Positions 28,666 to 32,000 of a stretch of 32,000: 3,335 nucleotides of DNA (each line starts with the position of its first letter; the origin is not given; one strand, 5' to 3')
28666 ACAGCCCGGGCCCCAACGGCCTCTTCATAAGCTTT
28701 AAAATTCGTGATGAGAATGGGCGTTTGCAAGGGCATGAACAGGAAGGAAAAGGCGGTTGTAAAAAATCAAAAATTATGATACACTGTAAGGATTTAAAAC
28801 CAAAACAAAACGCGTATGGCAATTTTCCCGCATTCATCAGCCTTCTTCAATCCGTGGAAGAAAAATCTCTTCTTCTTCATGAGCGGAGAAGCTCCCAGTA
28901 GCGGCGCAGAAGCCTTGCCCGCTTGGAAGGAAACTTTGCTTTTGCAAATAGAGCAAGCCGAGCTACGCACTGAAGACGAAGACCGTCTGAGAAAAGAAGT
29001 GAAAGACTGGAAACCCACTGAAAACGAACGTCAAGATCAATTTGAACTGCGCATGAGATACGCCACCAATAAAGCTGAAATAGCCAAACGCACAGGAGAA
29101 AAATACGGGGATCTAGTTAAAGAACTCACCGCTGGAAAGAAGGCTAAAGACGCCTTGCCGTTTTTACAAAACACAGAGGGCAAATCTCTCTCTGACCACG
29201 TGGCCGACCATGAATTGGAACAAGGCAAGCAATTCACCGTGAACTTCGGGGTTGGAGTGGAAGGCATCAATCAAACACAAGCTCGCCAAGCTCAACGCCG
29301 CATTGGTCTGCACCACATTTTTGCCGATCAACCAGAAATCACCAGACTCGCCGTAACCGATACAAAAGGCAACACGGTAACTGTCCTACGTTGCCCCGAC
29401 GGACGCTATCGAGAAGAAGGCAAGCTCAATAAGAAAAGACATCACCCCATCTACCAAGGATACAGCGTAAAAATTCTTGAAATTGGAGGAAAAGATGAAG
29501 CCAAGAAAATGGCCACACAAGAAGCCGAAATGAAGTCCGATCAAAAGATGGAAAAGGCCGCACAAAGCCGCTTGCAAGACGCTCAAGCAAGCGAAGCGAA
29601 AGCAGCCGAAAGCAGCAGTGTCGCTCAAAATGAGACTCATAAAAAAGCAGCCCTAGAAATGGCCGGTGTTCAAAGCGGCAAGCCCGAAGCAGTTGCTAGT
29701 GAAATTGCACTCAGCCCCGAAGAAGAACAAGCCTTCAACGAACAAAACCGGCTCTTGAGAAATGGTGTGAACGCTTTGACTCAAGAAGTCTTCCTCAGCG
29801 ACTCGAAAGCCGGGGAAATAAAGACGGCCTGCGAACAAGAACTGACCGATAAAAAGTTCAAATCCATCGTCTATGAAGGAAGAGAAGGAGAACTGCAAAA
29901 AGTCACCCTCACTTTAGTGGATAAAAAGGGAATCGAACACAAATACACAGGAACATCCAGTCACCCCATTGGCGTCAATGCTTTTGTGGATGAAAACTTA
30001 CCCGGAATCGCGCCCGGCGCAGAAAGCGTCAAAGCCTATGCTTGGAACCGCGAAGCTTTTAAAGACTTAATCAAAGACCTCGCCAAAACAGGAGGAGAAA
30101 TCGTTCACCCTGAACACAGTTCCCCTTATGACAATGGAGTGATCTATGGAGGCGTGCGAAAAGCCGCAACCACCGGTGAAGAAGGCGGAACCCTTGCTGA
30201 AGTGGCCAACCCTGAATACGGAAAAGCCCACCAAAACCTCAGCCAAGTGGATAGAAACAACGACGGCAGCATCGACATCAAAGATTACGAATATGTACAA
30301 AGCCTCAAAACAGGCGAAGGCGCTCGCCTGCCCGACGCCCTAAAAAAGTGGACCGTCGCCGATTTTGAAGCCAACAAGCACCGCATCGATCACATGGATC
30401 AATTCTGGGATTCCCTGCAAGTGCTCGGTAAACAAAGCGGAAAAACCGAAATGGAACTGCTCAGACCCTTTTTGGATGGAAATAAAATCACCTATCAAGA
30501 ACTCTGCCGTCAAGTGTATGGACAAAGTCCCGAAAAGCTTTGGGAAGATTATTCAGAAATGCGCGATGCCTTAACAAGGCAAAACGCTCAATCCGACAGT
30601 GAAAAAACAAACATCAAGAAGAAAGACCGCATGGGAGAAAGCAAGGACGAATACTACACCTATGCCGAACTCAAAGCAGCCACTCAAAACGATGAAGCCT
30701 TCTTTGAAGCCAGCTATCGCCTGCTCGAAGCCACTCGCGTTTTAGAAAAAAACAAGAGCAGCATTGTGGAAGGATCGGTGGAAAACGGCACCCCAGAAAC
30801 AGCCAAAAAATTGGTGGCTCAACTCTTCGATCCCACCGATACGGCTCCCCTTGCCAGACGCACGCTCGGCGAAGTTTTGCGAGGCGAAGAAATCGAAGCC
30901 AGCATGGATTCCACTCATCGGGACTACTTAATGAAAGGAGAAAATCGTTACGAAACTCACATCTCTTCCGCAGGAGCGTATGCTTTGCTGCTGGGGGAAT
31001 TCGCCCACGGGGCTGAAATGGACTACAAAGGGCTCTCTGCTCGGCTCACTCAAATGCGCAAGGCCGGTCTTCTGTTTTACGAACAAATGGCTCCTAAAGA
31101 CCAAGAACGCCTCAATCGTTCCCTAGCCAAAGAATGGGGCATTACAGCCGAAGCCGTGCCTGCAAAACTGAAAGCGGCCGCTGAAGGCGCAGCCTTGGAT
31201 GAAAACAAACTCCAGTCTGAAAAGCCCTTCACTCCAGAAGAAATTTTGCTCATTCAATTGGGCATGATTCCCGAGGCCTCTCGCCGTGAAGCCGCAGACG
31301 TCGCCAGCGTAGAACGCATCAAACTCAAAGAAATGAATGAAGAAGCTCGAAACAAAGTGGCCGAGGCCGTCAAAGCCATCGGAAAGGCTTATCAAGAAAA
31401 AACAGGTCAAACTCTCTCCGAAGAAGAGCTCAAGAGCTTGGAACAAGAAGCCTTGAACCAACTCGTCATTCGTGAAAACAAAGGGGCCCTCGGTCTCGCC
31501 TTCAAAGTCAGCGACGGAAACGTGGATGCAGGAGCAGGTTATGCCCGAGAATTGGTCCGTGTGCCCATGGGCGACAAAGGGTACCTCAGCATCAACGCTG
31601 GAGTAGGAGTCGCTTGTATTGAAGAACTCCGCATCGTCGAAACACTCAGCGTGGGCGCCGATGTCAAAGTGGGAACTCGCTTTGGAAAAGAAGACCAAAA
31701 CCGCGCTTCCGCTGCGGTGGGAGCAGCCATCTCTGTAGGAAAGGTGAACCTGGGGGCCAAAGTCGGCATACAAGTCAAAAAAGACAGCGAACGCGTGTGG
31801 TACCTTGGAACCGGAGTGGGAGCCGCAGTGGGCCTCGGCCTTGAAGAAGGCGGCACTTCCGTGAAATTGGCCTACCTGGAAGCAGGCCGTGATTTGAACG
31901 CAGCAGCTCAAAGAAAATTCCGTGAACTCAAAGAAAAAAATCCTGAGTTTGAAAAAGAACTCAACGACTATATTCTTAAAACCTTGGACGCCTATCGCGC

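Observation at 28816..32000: Hidden giant gene: an uninterrupted ORF of at least 1,061 codons runs off the window end and is missing from the ORF track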

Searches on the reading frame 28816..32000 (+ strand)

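Call 4: search_protein_families(library=pfam, proteins=[window:28816-32000:+], max_evalue=1)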
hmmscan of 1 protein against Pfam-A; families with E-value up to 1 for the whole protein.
window:28816-32000:+ (1061 aa): 3 families
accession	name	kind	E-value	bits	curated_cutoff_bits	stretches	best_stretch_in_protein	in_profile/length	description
PF13609.12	Porin_4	-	0.036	14.3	27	1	888-992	182-281/310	Gram-negative porin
PF24069.1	DUF7364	-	0.14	13.4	27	1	292-323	29-60/74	Family of unknown function (DUF7364)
PF00036.39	EF-hand_1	-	0.2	11.7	25.4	0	477-491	8-22/29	EF hand domain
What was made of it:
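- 30106..30303 (+): Variable, probably disordered linker, aa 431-496. It contains the EF-hand-like loop at 30250-30285. Pfam EF-hand_1 scores E 0.2 (call 4).
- On EF-hand calcium-binding proteins (PF00036): EF-hand_1 scores E 0.2, 11.7 bits, against a cut-off of 25.4 (call 4).
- On Outer-membrane beta-barrel / porin (PF13609, PF13505): Porin_4 scores 14.3 bits against a cut-off of 27 (call 4).
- Checked: The EF-hand-like loop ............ is present at aa 479-490 (30250-30285), but it scores below Pfam significance (E 0.2, 11.7 bits against a cut-off of 25.4; call 4).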

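Call 5: search_protein_families(library=ncbifam, proteins=[window:28816-32000:+], max_evalue=0.01)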
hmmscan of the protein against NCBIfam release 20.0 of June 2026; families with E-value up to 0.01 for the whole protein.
window:28816-32000:+ (1061 aa): 0 families

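Call 7: find_homologous_proteins(query=window:28816-32000:+)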
Query window:28816-32000:+ (1061 aa): 4 proteins with E <= 0.001 among 8000 candidates.
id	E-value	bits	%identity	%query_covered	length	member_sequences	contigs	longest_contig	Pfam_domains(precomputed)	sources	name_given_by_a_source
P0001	0.0e+0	2337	100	100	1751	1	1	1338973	-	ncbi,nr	ncbi:hypothetical protein IPG41_01615 [Candidatus Peregrinibacteria bacterium]|nr:MAG: hypothetical 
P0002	0.0e+0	1128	52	100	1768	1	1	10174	-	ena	-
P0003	4.1e-283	960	46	100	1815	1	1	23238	-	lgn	-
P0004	5.8e-272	924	45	100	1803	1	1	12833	-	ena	-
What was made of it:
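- Checked: It is annotated in GenBank as hypothetical protein IPG41_01615, 1,751 aa (call 7).
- Identity to a 1,751-aa GenBank protein: call 7.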

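Call 9: find_encoding_contigs(protein=P0001, flank=10000)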
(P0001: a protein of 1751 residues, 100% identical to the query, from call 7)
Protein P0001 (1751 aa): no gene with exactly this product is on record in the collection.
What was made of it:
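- Tried and rejected: The exact protein is not in the contig index (call 9).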

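Call 10: find_related_loci(query=P0001, collection=genome_contigs, flank=10000)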
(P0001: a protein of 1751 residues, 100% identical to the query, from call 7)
Query P0001 (1751 aa) in genome_contigs; peptide patterns used: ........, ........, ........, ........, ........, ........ (x = any residue, [..] = any of these).
69 stretches matched a pattern, but none encodes a relative of the query by tblastn (E <= 1e-3).

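Call 11: find_encoding_contigs(protein=P0003, flank=10000)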
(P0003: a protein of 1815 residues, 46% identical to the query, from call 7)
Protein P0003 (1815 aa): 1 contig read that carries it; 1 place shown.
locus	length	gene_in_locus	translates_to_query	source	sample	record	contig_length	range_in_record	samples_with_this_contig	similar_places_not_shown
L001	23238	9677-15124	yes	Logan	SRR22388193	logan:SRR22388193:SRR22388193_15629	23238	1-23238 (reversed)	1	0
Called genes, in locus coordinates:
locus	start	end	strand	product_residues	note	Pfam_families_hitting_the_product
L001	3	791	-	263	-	?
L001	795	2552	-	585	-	PF01807:Zn_ribbon_DnaG, PF08275:DNAG_N, PF01751:Toprim, PF13155:Toprim_2, PF13362:Toprim_3, PF13662:Toprim_4, PF10410:DnaB_bind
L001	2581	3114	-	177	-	-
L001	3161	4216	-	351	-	PF00953:Glycos_transf_4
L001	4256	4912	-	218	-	PF01509:TruB_N, PF16198:TruB_C_2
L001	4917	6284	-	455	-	PF08245:Mur_ligase_M, PF02875:Mur_ligase_C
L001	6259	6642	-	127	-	PF01687:Flavokinase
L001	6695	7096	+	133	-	-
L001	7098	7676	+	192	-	-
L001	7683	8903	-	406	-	PF04932:Wzy_C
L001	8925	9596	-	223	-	PF00121:TIM, PF05690:ThiG (weak)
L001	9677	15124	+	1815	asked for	-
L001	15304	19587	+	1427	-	-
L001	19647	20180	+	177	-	-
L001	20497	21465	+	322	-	PF06144:DNA_pol3_delta, PF21694:DNA_pol3_delta_C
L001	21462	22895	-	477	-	PF03951:Gln-synt_N, PF00120:Gln-synt_C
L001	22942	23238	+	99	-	?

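Call 12: find_encoding_contigs(protein=P0002, flank=10000)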
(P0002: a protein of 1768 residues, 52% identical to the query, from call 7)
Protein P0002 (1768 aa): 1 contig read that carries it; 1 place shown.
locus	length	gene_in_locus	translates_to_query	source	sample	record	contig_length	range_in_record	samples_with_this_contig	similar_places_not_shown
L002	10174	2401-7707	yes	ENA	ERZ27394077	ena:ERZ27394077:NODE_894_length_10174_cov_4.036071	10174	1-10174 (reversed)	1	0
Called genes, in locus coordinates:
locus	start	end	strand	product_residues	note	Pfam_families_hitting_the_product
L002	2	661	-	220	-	?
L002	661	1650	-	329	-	-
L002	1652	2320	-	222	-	PF00121:TIM, PF05690:ThiG (weak)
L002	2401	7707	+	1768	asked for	-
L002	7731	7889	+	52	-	-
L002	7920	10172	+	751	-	?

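Call 14: search_protein_families(library=pfam, proteins=[P0001, P0002, P0003, P0004, L001:15304-19587:+, L001:19647-20180:+, L002:7920-10172:+, L002:7731-7889:+], max_evalue=1)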
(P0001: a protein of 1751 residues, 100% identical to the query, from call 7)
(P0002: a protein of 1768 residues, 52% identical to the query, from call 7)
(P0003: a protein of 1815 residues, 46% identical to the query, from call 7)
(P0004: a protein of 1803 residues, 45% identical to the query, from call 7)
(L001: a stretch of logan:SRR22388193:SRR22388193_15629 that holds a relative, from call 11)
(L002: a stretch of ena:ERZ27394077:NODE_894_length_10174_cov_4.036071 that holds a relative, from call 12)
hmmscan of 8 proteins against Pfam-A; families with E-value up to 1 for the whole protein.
P0001 (1751 aa): 2 families
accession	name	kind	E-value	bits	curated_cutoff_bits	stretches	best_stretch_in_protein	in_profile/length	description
PF24017.2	Beta-prop_SCAP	-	0.32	10.2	100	1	151-287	78-213/497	SCAP Beta-propeller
PF24069.1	DUF7364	-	0.35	12.1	27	0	292-323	29-60/74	Family of unknown function (DUF7364)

P0002 (1768 aa): 0 families

P0003 (1815 aa): 0 families

P0004 (1803 aa): 2 families
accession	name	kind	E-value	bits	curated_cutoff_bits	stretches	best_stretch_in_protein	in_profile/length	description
PF24873.1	DUF2110_C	-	0.12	12.6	23.2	1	886-922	6-42/67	DUF2110 C-terminal domain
PF13721.11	SecD-TM1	-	0.43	11.5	30.5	1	882-920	41-79/103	SecD export protein N-terminal TM region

L001:15304-19587:+ (1427 aa): 0 families

L001:19647-20180:+ (177 aa): 0 families

L002:7920-10172:+ (751 aa): 0 families

L002:7731-7889:+ (52 aa): 1 family
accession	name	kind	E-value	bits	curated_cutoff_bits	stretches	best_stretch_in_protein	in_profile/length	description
PF23964.1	DUF7292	-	0.074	13.6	27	1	5-36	3-34/112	Family of unknown function (DUF7292)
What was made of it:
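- On EF-hand calcium-binding proteins (PF00036): It drops out when the full-length protein is scanned (call 14).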

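Call 15: search_solved_structures(query=P0001, max_evalue=10)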
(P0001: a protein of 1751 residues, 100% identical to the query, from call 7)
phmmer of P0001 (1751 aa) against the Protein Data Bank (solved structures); distinct sequences matched with E-value up to 10: 2.
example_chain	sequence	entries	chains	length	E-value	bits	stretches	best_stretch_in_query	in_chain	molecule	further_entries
5c2i_A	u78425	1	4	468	0.38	11.4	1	600-675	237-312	Alr1585 protein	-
8iuf_E7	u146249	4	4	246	0.46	11.2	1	1569-1633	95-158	NDUEG7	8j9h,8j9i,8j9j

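Call 17: find_homologous_proteins(query=A1, max_evalue=0.01)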
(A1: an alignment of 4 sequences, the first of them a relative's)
Query A1 (4 sequences) (1751 aa, profile of the alignment): 5 proteins with E <= 0.01 among 8000 candidates.
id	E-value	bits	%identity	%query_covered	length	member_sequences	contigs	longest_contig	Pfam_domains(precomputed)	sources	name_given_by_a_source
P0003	0.0e+0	3326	49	98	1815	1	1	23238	-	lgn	-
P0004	0.0e+0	3308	49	99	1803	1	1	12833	-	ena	-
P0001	0.0e+0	3257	100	100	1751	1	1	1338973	-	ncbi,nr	ncbi:hypothetical protein IPG41_01615 [Candidatus Peregrinibacteria bacterium]|nr:MAG: hypothetical 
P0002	0.0e+0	3222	58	98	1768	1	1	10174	-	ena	-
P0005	0.0e+0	2429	50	100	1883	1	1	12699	-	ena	-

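Call 19: find_encoding_contigs(protein=P0005, flank=10000)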
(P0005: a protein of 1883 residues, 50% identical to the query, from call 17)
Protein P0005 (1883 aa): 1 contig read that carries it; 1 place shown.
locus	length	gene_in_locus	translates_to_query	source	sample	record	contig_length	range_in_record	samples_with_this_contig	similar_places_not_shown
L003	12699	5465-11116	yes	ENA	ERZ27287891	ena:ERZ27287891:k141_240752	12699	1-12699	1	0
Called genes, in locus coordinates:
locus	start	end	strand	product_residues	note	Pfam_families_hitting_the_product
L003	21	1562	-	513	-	PF00395:SLH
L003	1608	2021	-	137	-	PF01687:Flavokinase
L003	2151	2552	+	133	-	-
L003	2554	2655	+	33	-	-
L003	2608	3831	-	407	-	PF04932:Wzy_C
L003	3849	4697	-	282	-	-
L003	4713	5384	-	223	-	PF00121:TIM, PF05690:ThiG (weak)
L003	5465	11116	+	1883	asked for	-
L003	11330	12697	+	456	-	?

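Call 20: find_encoding_contigs(protein=P0004, flank=10000)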
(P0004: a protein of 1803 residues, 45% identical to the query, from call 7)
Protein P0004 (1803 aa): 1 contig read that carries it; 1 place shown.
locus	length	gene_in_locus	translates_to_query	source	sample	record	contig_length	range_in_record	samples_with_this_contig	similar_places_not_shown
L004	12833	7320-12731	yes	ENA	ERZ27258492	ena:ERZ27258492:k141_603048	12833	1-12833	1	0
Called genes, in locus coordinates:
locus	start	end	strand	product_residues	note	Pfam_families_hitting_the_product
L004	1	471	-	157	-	?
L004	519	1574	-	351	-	PF00953:Glycos_transf_4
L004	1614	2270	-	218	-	PF01509:TruB_N, PF16198:TruB_C_2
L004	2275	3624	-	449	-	PF08245:Mur_ligase_M, PF02875:Mur_ligase_C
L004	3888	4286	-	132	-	PF01687:Flavokinase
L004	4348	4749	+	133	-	-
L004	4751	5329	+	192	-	-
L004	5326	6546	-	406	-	PF04932:Wzy_C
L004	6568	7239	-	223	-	PF00121:TIM, PF05690:ThiG (weak)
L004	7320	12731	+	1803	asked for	-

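Call 47: predict_structure(alignment_id=A5)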
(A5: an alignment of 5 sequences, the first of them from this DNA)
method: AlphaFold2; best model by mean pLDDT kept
length: 880 residues; sequences in the alignment: 5
mean_pLDDT: 58.1   pTM: 0.27
mean pLDDT of the five models: 58.1, 56.0, 52.3, 52.1, 49.6
residues with pLDDT >= 90: 0; 70-90: 347; 50-70: 205; < 50: 328
segments of 3 or more residues with pLDDT < 50: 1-32, 93-130, 226-238, 257-300, 384-409, 430-500, 647-724, 730-734, 821-832
pLDDT, mean of each block of 10 residues (from residue 1): 25 29 31 63 77 83 75 76 73 41 36 38 42 67 65 61 64 76 84 79 72 80 52 45 56 56 39 45 33 32 59 70 67 76 74 57 72 72 46 37 37 75 66 32 23 25 27 27 34 38 66 65 64 83 77 75 76 75 71 67 60 78 80 76 51 30 37 37 35 25 25 33 49 61 81 78 79 84 87 74 73 69 45 56 73 75 73 66
secondary structure, 60 per line:
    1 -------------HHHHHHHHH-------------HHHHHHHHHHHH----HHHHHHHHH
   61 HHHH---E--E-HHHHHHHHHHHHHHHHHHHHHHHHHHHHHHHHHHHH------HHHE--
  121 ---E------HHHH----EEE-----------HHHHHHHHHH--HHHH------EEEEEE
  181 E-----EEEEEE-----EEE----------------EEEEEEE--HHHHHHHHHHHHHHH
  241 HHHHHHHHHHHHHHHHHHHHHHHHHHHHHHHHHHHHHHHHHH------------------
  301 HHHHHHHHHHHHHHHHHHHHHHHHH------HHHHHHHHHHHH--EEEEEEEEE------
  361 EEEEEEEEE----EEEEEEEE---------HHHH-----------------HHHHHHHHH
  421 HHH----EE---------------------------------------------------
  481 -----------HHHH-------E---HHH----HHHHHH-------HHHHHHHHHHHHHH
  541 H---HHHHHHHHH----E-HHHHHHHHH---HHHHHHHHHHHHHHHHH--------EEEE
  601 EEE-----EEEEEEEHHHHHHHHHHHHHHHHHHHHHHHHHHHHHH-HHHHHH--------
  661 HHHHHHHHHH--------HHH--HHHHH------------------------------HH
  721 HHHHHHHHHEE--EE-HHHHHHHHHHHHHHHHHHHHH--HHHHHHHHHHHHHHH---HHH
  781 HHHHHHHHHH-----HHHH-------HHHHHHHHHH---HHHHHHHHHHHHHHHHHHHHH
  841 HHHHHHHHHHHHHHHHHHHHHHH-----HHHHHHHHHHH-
elements in order (helices of 4 or more, strands of 3 or more residues): H14-22 H36-47 H52-64 H73-108 H131-134 E139-141 H153-162 H165-168 E175-181 E187-192 E198-200 E217-223 H226-282 H301-325 H332-343 E346-354 E361-369 E374-381 H391-394 H412-423 H492-495 H514-519 H527-541 H545-553 H560-568 H572-588 E597-603 E609-615 H616-645 H647-652 H661-670 H684-688 H719-729 H737-757 H760-774 H778-790 H796-799 H807-816 H820-863 H869-879
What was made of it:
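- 29494..29715 (+): Ala/Glu/Lys/Gln-rich long helix or linker, aa 227-300. AF2 secondary structure shows helix 226-282 (call 47).
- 29716..30105 (+): Second alpha/beta domain, aa 301-430. AF2 predicts helices 301-343 and strands 346-381, with pLDDT about 60-76 (call 47).
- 30304..31455 (+): All-helical domain, aa 497-880. Its first 84 residues (30304-30555) are the best-conserved stretch of the protein. AF2 predicts helices with pLDDT about 65-87 (call 47).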

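Call 52: find_homologous_proteins(query=A6, max_evalue=0.001)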
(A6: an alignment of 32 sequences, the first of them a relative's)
Query A6 (32 sequences) (1751 aa, profile of the alignment): 6 proteins with E <= 0.001 among 8000 candidates.
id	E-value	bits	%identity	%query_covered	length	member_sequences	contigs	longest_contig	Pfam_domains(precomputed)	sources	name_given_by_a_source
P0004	0.0e+0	1470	49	99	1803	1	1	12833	-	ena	-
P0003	0.0e+0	1464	49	98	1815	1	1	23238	-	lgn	-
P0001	0.0e+0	1443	100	100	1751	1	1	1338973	-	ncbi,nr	ncbi:hypothetical protein IPG41_01615 [Candidatus Peregrinibacteria bacterium]|nr:MAG: hypothetical 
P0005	0.0e+0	1416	50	100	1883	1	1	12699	-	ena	-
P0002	0.0e+0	1410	58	98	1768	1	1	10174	-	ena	-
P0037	2.5e-60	222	25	11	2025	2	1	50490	-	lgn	-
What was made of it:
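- Tried and rejected: Run with the 32-sequence alignment, it added only P0037 (call 52).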

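Call 55: find_encoding_contigs(protein=P0037, flank=10000, max_places=2)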
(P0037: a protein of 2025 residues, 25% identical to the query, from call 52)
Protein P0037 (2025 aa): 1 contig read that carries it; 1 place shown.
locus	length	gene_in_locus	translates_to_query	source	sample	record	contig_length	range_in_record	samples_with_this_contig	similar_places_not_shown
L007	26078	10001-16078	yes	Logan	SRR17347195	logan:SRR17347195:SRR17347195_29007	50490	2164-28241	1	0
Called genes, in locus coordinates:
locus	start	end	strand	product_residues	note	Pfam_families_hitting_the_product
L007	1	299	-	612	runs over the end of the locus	PF01807:Zn_ribbon_DnaG, PF08275:DNAG_N, PF01751:Toprim, PF13155:Toprim_2, PF13362:Toprim_3 (weak), PF13662:Toprim_4, PF10410:DnaB_bind (weak)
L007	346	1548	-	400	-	PF04932:Wzy_C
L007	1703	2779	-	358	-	PF00953:Glycos_transf_4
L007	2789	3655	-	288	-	PF01509:TruB_N, PF16198:TruB_C_2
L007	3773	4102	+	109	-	-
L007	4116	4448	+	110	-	-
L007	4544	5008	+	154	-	PF06966:DUF1295 (weak), PF04191:PEMT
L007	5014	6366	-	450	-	PF08245:Mur_ligase_M, PF02875:Mur_ligase_C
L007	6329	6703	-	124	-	PF01687:Flavokinase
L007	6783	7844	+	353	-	-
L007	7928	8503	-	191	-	PF02482:Ribosomal_S30AE, PF16321:Ribosom_S30AE_C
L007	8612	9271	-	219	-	PF00121:TIM, PF05690:ThiG (weak)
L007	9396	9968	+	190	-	-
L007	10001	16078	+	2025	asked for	-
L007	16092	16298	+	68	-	-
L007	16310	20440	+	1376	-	-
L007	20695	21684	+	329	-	PF06144:DNA_pol3_delta, PF21694:DNA_pol3_delta_C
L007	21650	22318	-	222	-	-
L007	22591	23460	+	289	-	PF01978:TrmB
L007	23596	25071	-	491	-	PF01425:Amidase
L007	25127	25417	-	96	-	PF02686:GatC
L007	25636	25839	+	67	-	-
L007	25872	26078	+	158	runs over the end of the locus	PF01467:CTP_transf_like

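Call 60: fold_search(model_id=the predicted structure, library=pdb)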
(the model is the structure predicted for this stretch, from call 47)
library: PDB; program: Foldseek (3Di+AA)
matches with E <= 10: 455; with E <= 0.001: 0
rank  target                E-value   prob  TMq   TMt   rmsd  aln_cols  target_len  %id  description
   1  8rjw_A                3.8e-01  0.23  0.06  0.28  11.1       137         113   14  Human RAD52 open ring - ssDNA complex (released 2024-04-24)
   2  5mrc_EE               4.2e-01  0.47  0.07  0.18  17.4       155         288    9  Structure of the yeast mitochondrial ribosome - Class A (released 2017-02-15)
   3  3hpz_A                4.9e-01  0.18  0.05  0.06  17.6       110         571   18  Crystal structure of Mycobacterium tuberculosis LeuA complexed with bromopyruvate (released 2010-05-19)
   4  4r1k_A                5.4e-01  0.25  0.06  0.26  11.4       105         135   15  Crystal structure of a NTF2-like protein (EUBSIR_01394) from Eubacterium siraeum DSM 15702 at 2.56 A resolution (released 2014-10-01)
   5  4r1k_B                6.0e-01  0.30  0.06  0.26  10.2       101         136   15  Crystal structure of a NTF2-like protein (EUBSIR_01394) from Eubacterium siraeum DSM 15702 at 2.56 A resolution (released 2014-10-01)
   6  1sr9_A                7.0e-01  0.21  0.04  0.06  15.9        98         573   14  Crystal Structure of LeuA from Mycobacterium tuberculosis (released 2004-05-18)
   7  5tse_B                8.1e-01  0.41  0.07  0.32   8.2       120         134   16  2.35 Angstrom Crystal Structure Minor Lipoprotein from Acinetobacter baumannii. (released 2016-11-09)
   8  2xf3_A                9.4e-01  0.44  0.06  0.12   7.8        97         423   15  Structural and mechanistic studies on a cephalosporin esterase from the clavulanic acid biosynthesis pathway (released 2011-06-29)
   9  8rjw_F                9.4e-01  0.10  0.06  0.19  12.9       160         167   14  Human RAD52 open ring - ssDNA complex (released 2024-04-24)
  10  2gre_E                9.9e-01  0.60  0.05  0.12   5.2        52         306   17  Crystal structure of Deblocking aminopeptidase from Bacillus cereus (released 2006-05-23)
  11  9e4w_N                1.1e+00  0.28  0.06  0.37   8.4        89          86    9  Structure of Bacillus phage SPO1 anti-CBASS 4 (Acb4) in complex with 3'3'-cGAMP (released 2025-01-29)
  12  9g6y_A                1.1e+00  0.47  0.04  0.15   4.9        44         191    9  Crystal structure of NUDT5 bound to dNUDT5 (released 2026-02-04)
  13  1mwt_A                1.1e+00  0.28  0.07  0.09   8.8        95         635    9  Structure of penicillin G acyl-Penicillin binding protein 2a from methicillin resistant Staphylococcus aureus strain 2 (released 2002-11-06)
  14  3bm4_A                1.2e+00  0.54  0.04  0.15   3.8        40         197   10  Crystal Structure of Human ADP-ribose Pyrophosphatase NUDT5 In complex with magnesium and AMPcpr (released 2008-05-20)
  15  2gre_G                1.2e+00  0.51  0.05  0.12   5.4        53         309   17  Crystal structure of Deblocking aminopeptidase from Bacillus cereus (released 2006-05-23)
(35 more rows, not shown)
